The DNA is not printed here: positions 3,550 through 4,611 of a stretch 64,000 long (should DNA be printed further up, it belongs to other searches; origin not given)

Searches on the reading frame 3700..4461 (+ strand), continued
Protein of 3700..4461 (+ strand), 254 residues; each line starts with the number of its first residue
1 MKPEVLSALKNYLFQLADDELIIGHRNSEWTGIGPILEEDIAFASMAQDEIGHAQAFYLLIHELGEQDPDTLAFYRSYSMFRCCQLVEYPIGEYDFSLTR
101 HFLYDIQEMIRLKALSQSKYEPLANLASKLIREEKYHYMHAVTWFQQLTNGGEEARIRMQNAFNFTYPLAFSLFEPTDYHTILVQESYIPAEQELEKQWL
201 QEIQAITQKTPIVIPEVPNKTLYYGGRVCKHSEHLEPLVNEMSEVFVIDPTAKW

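Call 19: find_encoding_contigs(protein=P0114, flank=10000, max_places=1)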
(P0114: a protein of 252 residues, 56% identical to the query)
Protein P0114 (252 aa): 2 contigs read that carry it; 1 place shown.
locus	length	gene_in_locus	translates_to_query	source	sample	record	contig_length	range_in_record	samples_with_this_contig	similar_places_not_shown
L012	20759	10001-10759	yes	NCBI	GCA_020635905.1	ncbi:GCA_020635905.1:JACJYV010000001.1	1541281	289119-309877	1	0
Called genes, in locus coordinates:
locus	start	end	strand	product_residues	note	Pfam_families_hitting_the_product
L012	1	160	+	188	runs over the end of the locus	PF04307:YdjM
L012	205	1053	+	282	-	-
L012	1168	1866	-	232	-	-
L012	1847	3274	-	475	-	PF01743:PolyA_pol, PF12627:PolyA_pol_RNAbd, PF01966:HD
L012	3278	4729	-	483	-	PF00361:Proton_antipo_M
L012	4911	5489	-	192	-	PF01300:Sua5_yciO_yrdC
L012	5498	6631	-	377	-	PF13439:Glyco_transf_4, PF13579:Glyco_trans_4_4 (faint), PF20706:GT4-conflict, PF00534:Glycos_transf_1, PF13692:Glyco_trans_1_4, PF13524:Glyco_trans_1_2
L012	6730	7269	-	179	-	-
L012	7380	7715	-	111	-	-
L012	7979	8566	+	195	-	PF00440:TetR_N, PF17932:TetR_C_24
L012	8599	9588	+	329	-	PF05138:PaaA_PaaC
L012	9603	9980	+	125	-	PF06243:PaaB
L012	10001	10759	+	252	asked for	PF05138:PaaA_PaaC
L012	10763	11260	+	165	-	PF01883:FeS_assembly_P, PF23451:Zn_ribbon_PaaD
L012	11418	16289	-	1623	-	PF13229:Beta_helix, PF00801:PKD, PF18911:PKD_4, PF18962:Por_Secre_tail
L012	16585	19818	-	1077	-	PF20009:GEVED, PF20773:InhA-like_MAM (weak), PF24312:Ig-like_POM152 (faint), PF18911:PKD_4, PF18962:Por_Secre_tail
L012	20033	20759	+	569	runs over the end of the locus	PF14052:Caps_assemb_Wzi (weak)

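Call 20: find_encoding_contigs(protein=P0098, flank=10000, max_places=1)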
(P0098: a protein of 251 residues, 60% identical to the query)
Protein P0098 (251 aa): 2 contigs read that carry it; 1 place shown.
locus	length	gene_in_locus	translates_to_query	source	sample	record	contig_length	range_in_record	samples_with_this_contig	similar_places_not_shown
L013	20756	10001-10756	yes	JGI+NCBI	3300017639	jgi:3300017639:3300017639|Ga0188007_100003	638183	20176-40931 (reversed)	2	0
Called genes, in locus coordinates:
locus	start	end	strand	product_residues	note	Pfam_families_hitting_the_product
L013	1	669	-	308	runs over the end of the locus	PF00056:Ldh_1_N, PF03721:UDPG_MGDP_dh_N (weak), PF02866:Ldh_1_C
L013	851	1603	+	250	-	-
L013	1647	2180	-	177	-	-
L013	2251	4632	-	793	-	PF02706:Wzz (weak), PF13807:GNVR, PF01656:CbiA, PF10609:ParA (weak), PF13614:AAA_31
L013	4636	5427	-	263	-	PF02563:Poly_export, PF10531:SLBB, PF22461:SLBB_2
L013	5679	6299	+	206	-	PF00440:TetR_N, PF17932:TetR_C_24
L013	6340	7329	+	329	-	PF05138:PaaA_PaaC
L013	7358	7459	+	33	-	-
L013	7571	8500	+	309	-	PF01936:NYN, PF00313:CSD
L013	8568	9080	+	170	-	-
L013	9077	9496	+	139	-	-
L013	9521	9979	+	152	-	PF06243:PaaB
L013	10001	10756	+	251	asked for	PF05138:PaaA_PaaC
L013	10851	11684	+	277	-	PF09234:DUF1963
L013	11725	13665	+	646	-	PF26549:Tricorn_N (faint), PF26550:Tricorn_2nd (faint), PF05448:AXE1 (faint), PF01738:DLH, PF02129:Peptidase_S15, PF20434:BD-FAE, PF00326:Peptidase_S9, PF07859:Abhydrolase_3 (faint)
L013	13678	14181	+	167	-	PF01883:FeS_assembly_P, PF23451:Zn_ribbon_PaaD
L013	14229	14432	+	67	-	-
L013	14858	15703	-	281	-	PF14805:THDPS_N_2, PF00132:Hexapep (weak), PF14602:Hexapep_2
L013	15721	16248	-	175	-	PF03061:4HBT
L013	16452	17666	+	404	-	-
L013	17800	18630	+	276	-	PF00303:Thymidylat_synt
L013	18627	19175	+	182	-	PF00186:DHFR_1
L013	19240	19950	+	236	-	PF04402:SIMPL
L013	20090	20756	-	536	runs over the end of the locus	-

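Call 25: find_related_loci(query=window:3700-4461:+, collection=genome_contigs, flank=10000)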
Query window:3700-4461:+ (254 aa) in genome_contigs; peptide patterns used: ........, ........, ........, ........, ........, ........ (x = any residue, [..] = any of these).
195 stretches matched a pattern; 155 encode a relative of the query (tblastn E <= 1e-3); the best 80 are kept; 80 distinct loci.
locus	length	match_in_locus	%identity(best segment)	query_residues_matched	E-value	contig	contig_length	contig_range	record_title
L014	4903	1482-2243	85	1-254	2e-154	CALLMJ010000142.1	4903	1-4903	MAG: uncultured Bacteroidia bacterium isolate N1_Bin_MAXBIN__046_sub_1 genome assembly, contig: c_000001791271, whole ge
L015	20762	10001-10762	85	1-254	2e-149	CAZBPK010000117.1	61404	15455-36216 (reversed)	MAG TPA_asm: uncultured Bacteroidia bacterium isolate binchicken_co23_238 genome assembly, contig: k141_1239928, whole g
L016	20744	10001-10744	56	8-254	1e-98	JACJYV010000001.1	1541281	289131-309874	MAG: Bacteroidia bacterium isolate HK-STAS-BACT-47 HK-STAS-BACT-47_1, whole genome shotgun sequence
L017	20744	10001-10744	56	8-254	2e-96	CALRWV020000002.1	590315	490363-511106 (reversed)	MAG: Prosthecochloris vibrioformis isolate JJ-LAS36-244-4-mx-bin630 genome assembly, contig: JJ-LAS36-244-C2, whole geno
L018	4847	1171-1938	56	1-254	1e-95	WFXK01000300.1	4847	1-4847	MAG: Bacteroidetes bacterium isolate S141_50 k151_354370, whole genome shotgun sequence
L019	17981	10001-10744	56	8-254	3e-95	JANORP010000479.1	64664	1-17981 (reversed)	MAG: Bacteroidota bacterium isolate VAR_4_metabat_163 VAR_4_k141_289695, whole genome shotgun sequence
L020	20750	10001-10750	57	6-254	4e-95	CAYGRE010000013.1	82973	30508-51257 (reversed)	MAG TPA_asm: uncultured Bacteroidia bacterium isolate ERP117304_co3_177 genome assembly, contig: NODE_404_length_82973_c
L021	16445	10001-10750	56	6-254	3e-94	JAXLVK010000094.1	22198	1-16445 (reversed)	MAG: Bacteroidia bacterium isolate STL-BAC54 C1.71.fa-94, whole genome shotgun sequence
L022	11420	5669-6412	57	8-254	2e-93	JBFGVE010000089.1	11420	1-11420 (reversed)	MAG: Bacteroidia bacterium isolate Mix_sand05.2021.03.G.61 k141_2893754_length_11420_cov_8.6347, whole genome shotgun se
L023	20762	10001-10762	52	1-254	9e-93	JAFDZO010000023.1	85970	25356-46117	MAG: Bacteroidetes bacterium isolate SZAS-86 BACT-TMP-12__23__length-85970, whole genome shotgun sequence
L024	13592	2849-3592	56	8-254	9e-93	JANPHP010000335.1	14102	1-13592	MAG: Bacteroidota bacterium isolate VAR_69_concoct_374_sub VAR_69_k141_3392603, whole genome shotgun sequence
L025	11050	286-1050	53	1-254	7e-91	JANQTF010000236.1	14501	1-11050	MAG: Bacteroidia bacterium isolate MAG_02 P22051_101_S23_metaspades_4000_14501_cov_7, whole genome shotgun sequence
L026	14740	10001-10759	54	3-254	2e-90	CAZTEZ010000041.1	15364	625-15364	MAG TPA_asm: uncultured Bacteroidia bacterium isolate SRP141376_co3_110 genome assembly, contig: NODE_10543_length_15364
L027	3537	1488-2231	55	8-254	1e-90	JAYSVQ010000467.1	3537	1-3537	MAG: Bacteroidota bacterium isolate GFS_12825 GFS_12825_466, whole genome shotgun sequence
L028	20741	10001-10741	54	8-254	3e-89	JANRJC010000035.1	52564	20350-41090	MAG: Bacteroidia bacterium isolate bins.86 k141_1603296, whole genome shotgun sequence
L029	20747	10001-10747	52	7-254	1e-88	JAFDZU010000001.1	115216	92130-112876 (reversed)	MAG: Bacteroidetes bacterium isolate SZAS-91 BACT-KAN-6__1__length-115216, whole genome shotgun sequence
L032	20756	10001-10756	51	1-254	2e-85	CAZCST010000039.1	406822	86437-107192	MAG TPA_asm: uncultured Phycisphaera sp. isolate binchicken_co200_315 genome assembly, contig: k141_966387, whole genome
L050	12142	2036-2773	50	9-254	9e-80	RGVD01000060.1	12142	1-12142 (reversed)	MAG: Bacteroidetes bacterium isolate WB9_2_304 contig_100_59, whole genome shotgun sequence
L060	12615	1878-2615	48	9-254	1e-77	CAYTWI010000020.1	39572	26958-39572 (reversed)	MAG TPA_asm: uncultured Bifidobacterium sp. isolate binchicken_co214_22 genome assembly, contig: NODE_779_length_39572_c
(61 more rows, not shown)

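Call 36: search_protein_families(library=pfam, proteins=[L015:8931-9926:-, L015:11270-11644:-, L015:11754-13901:-, L015:5835-8690:-, L015:13994-14785:-, L015:14851-15897:-, L015:4141-5421:+], max_evalue=0.001)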
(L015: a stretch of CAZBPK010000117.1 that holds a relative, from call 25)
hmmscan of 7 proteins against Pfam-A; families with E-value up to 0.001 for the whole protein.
L015:8931-9926:- (332 aa): 1 family
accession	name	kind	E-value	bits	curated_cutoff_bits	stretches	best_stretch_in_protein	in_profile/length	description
PF01075.23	Glyco_transf_9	-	1.9e-33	116.3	22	1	65-298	4-238/247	Glycosyltransferase family 9 (heptosyltransferase)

L015:11270-11644:- (125 aa): 0 families

L015:11754-13901:- (716 aa): 1 family
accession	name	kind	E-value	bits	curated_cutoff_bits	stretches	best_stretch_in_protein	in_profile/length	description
PF01804.23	Penicil_amidase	-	4.1e-99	333.9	21.3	1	27-705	2-673/675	Penicillin amidase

L015:5835-8690:- (952 aa): 12 families
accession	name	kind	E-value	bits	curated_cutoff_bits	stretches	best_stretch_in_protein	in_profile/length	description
PF17760.6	UvrA_inter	-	3.6e-26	91.6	23.3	1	133-237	2-107/109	UvrA interaction domain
PF00005.33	ABC_tran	-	9.3e-22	78.5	25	1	797-866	75-137/137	ABC transporter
PF17755.6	UvrA_DNA-bind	-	6.1e-14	52.7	23.2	1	291-395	3-101/110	UvrA DNA-binding domain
PF02463.25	SMC_N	-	2.1e-13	50.6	40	1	4-566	3-211/220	RecF/RecN/SMC N terminal domain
PF20703.3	nSTAND1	-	6.5e-09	36.3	27.1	0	640-666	34-60/379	Novel STAND NTPase 1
PF13191.12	AAA_16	-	4.1e-08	34.3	32.6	0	640-670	25-55/167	AAA ATPase domain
PF13555.12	AAA_29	-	4.9e-07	29.8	27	0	19-43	15-39/61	P-loop containing region of AAA domain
PF13304.12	AAA_21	-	9.3e-07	29.6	27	0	844-892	247-295/304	AAA domain, putative AbiEii toxin, Type IV TA system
PF01443.25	Viral_helicase1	-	3.2e-06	27.6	21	0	643-686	2-49/228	Viral superfamily 1 RNA helicase core domain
PF03193.22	RsgA_GTPase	-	9.1e-06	26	30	0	6-43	87-123/174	RsgA GTPase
PF00684.25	DnaJ_CXXCXGXG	-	2.8e-05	24.7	32.7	0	744-775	17-51/65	DnaJ central domain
PF01637.24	ATPase_2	-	0.0004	20.7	33.2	0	12-103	4-90/225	ATPase domain predominantly from Archaea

L015:13994-14785:- (264 aa): 1 family
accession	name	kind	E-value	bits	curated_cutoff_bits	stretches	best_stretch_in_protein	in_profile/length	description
PF00459.30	Inositol_P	-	9.3e-62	209.4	27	1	10-260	10-269/271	Inositol monophosphatase family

L015:14851-15897:- (349 aa): 0 families

L015:4141-5421:+ (427 aa): 2 families
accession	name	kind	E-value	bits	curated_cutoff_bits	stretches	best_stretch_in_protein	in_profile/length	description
PF00208.27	ELFV_dehydrog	-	4.8e-72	243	23.4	1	191-420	1-236/241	Glutamate/Leucine/Phenylalanine/Valine dehydrogenase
PF02812.23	ELFV_dehydrog_N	-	3.8e-54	182.3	25.3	1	44-171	1-128/129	Glu/Leu/Phe/Val dehydrogenase, dimerisation domain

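Call 55: find_encoding_contigs(protein=P0096, flank=10000, max_places=1)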
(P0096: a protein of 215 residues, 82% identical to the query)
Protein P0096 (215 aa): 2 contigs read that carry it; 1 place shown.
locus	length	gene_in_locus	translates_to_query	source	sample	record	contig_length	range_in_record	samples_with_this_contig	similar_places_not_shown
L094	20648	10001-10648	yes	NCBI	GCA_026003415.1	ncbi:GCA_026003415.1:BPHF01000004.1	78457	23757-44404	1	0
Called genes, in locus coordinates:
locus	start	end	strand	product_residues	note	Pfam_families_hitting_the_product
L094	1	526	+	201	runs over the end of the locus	-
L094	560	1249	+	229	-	PF23023:Anti-Pycsar_Apyc1, PF00753:Lactamase_B, PF12706:Lactamase_B_2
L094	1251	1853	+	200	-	PF02527:GidB, PF13847:Methyltransf_31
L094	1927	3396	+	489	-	PF06480:FtsH_ext, PF06068:TIP49 (weak), PF00004:AAA, PF17862:AAA_lid_3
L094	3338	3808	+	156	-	PF01434:Peptidase_M41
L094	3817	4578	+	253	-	PF00149:Metallophos, PF12850:Metallophos_2 (faint)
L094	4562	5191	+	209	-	-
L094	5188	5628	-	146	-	PF06695:Sm_multidrug_ex (weak)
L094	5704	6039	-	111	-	PF06108:DUF952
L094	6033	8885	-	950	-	PF00005:ABC_tran (faint), PF02463:SMC_N (faint), PF03193:RsgA_GTPase (faint), PF13191:AAA_16 (faint), PF13304:AAA_21 (faint), PF13555:AAA_29 (faint), PF17760:UvrA_inter, PF17755:UvrA_DNA-bind, +1 more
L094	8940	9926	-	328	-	PF01075:Glyco_transf_9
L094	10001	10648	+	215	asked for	PF05138:PaaA_PaaC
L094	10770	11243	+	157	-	PF01883:FeS_assembly_P, PF23451:Zn_ribbon_PaaD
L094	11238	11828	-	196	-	PF14014:DUF4230 (weak)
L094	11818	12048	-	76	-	PF01063:Aminotran_4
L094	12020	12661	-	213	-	PF01063:Aminotran_4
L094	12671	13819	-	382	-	PF02670:DXP_reductoisom, PF08436:DXP_redisom_C, PF13288:DXPR_C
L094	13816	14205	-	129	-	PF00072:Response_reg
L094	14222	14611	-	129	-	PF00072:Response_reg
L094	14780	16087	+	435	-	PF00875:DNA_photolyase, PF03441:FAD_binding_7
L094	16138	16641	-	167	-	PF13884:Peptidase_S74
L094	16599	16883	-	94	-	PF26696:PTL_trimer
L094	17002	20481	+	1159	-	PF02811:PHP, PF07733:DNA_pol3_alpha, PF12836:HHH_3 (faint), PF17657:DNA_pol3_finger, PF14579:HHH_6, PF01336:tRNA_anti-codon (weak)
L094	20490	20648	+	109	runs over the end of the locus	PF00085:Thioredoxin, PF08534:Redoxin (faint), PF13098:Thioredoxin_2, PF13905:Thioredoxin_8 (faint)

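Call 56: find_encoding_contigs(protein=P0094, flank=10000, max_places=1)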
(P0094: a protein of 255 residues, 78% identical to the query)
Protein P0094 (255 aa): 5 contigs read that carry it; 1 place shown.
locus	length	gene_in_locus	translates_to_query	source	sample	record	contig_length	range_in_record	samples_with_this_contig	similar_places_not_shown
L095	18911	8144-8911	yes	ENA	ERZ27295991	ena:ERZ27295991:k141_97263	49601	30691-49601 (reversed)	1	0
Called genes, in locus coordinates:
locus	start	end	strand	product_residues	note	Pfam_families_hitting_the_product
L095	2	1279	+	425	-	?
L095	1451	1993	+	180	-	PF20221:DUF6580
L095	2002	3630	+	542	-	PF11832:DUF3352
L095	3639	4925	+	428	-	PF00202:Aminotran_3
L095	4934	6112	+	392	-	PF03009:GDPD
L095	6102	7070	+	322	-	PF02492:cobW, PF07683:CobW_C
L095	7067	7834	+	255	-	PF00535:Glycos_transf_2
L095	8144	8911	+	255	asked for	PF05138:PaaA_PaaC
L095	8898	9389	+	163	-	PF01883:FeS_assembly_P, PF23451:Zn_ribbon_PaaD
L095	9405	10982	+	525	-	-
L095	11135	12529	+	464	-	PF07287:AtuA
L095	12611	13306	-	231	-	PF03379:CcmB (weak)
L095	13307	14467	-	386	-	PF10502:Peptidase_S26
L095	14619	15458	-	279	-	PF13505:OMP_b-brl (weak), PF19573:DUF6089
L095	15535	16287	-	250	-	PF13085:Fer2_3, PF13187:Fer4_9 (faint), PF12838:Fer4_7, PF13183:Fer4_8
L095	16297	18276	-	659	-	PF00890:FAD_binding_2, PF01266:DAO, PF07992:Pyr_redox_2 (faint), PF02910:Succ_DH_flav_C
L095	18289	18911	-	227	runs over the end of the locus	PF01127:Sdh_cyt (weak)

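Call 58: search_solved_structures(query=L012:8599-9585:+, max_evalue=1e-20, show_alignments=1)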
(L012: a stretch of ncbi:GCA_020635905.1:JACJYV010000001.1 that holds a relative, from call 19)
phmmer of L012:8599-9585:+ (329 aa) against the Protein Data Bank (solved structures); distinct sequences matched with E-value up to 1e-20: 3.
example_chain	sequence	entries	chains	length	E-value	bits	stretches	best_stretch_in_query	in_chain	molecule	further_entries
3pvr_A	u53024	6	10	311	4.1e-103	348.6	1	27-320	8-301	Phenylacetic acid degradation protein paaA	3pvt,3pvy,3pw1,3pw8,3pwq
4iit_A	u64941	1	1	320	1.4e-102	346.8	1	28-320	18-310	Phenylacetate-CoA oxygenase subunit PaaA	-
4ii4_A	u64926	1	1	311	3.8e-102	345.4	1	27-320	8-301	1,2-phenylacetyl-CoA epoxidase, subunit A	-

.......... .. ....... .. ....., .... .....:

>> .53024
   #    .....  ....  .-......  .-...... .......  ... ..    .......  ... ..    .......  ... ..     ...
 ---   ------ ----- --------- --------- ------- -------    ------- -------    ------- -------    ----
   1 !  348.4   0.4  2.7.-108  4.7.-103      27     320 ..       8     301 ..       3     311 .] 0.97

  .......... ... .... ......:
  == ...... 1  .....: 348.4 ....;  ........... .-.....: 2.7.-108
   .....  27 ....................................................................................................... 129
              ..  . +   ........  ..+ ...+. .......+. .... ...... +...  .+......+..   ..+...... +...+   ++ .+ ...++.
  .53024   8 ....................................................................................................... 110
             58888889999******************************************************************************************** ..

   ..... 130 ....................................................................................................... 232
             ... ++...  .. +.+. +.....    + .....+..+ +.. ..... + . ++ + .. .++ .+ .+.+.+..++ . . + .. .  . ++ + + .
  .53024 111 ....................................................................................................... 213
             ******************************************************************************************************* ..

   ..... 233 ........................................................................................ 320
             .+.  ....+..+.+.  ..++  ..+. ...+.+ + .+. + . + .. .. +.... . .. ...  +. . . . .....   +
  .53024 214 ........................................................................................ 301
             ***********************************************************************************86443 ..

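Call 72: predict_structure(alignment_id=A3)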
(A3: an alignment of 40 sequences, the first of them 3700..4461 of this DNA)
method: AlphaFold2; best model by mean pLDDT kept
length: 254 residues; sequences in the alignment: 40
mean_pLDDT: 93.7   pTM: 0.91
mean pLDDT of the five models: 93.7, 93.3, 93.1, 92.8, 92.5
residues with pLDDT >= 90: 223; 70-90: 24; 50-70: 7; < 50: 0
segments of 3 or more residues with pLDDT < 50: none
pLDDT, mean of each block of 10 residues (from residue 1): 94 97 91 64 88 98 97 95 96 89 97 98 98 94 94 95 97 92 95 97 98 96 95 97 92 90
secondary structure, 60 per line:
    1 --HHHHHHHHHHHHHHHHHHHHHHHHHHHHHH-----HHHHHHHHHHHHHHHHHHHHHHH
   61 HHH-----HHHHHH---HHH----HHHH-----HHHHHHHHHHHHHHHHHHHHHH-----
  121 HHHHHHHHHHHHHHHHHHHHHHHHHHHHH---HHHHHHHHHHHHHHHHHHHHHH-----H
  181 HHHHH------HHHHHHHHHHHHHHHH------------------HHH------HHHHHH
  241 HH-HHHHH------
elements in order: H3-32 H38-63 H69-74 H85-88 H94-115 H121-149 H153-174 H180-185 H192-207 H235-242 H244-248
